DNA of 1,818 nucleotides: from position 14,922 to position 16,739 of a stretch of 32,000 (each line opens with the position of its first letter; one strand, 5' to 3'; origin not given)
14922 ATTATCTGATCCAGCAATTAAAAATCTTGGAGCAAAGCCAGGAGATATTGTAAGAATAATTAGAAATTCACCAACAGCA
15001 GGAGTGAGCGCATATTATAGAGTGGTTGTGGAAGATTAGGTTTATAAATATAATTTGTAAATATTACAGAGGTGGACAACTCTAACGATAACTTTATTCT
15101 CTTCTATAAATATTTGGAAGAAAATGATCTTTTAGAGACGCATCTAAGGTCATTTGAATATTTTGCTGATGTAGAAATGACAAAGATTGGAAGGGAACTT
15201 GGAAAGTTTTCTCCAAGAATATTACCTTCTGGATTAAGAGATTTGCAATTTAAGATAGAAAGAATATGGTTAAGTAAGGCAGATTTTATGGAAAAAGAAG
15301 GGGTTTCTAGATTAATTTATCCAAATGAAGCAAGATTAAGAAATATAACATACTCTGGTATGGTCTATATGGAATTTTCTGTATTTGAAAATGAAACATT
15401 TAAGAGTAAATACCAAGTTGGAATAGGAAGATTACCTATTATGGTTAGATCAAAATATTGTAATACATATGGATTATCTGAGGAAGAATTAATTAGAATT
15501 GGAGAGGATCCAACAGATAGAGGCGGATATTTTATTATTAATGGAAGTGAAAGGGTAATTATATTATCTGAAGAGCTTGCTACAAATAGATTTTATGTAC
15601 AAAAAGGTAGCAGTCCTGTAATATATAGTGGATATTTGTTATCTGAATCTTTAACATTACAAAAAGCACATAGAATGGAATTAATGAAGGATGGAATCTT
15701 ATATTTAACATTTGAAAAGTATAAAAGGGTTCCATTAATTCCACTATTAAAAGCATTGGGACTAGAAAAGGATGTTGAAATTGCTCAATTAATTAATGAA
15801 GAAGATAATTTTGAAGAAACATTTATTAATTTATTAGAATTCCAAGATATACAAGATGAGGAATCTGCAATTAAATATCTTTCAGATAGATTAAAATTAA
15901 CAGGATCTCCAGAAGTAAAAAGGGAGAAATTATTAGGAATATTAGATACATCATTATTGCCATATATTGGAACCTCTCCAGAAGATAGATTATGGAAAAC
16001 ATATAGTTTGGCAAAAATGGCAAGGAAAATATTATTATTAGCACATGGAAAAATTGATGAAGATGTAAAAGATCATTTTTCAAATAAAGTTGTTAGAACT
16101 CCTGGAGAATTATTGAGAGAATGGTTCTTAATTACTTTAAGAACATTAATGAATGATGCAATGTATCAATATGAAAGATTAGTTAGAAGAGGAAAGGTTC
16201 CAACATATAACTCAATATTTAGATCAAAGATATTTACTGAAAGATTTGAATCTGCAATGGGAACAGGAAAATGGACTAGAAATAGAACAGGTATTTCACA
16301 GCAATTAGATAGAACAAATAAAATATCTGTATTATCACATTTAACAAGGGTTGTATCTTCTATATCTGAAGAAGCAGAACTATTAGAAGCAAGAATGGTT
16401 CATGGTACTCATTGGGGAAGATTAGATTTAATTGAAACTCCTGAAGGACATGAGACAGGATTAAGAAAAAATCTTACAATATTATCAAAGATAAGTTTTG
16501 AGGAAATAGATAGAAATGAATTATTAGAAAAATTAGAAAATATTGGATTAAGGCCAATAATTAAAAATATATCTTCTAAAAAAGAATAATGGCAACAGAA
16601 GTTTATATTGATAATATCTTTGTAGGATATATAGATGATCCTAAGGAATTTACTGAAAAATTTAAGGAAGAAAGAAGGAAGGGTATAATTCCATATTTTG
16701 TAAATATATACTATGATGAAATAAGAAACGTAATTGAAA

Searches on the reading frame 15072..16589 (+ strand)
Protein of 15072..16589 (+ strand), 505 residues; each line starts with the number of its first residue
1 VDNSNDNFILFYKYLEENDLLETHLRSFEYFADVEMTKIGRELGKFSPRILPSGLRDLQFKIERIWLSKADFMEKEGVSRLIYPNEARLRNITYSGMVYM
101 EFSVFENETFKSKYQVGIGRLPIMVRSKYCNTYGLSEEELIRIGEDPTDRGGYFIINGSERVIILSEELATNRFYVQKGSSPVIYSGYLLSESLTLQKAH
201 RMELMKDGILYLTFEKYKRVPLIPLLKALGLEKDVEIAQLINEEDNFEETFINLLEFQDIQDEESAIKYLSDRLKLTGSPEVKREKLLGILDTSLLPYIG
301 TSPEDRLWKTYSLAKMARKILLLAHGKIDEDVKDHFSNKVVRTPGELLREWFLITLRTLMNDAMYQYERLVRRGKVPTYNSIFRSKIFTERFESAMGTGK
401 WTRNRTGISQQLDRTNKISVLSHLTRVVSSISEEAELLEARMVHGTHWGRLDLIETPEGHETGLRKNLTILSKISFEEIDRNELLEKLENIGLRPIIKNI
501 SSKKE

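Call 88: search_protein_families(library=pfam, max_evalue=0.01, proteins=[window:15072-16589:+])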
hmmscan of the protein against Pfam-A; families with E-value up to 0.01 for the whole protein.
window:15072-16589:+ (505 aa): 3 families
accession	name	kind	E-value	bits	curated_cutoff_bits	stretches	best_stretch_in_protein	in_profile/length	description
PF04563.20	RNA_pol_Rpb2_1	-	2.3e-42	145.3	28.2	1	20-386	2-199/203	RNA polymerase beta subunit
PF04561.19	RNA_pol_Rpb2_2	-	4.1e-19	69.4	21.7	1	171-342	2-190/190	RNA polymerase Rpb2, domain 2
PF04565.21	RNA_pol_Rpb2_3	-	6.3e-18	65.1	21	1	410-474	1-68/68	RNA polymerase Rpb2, domain 3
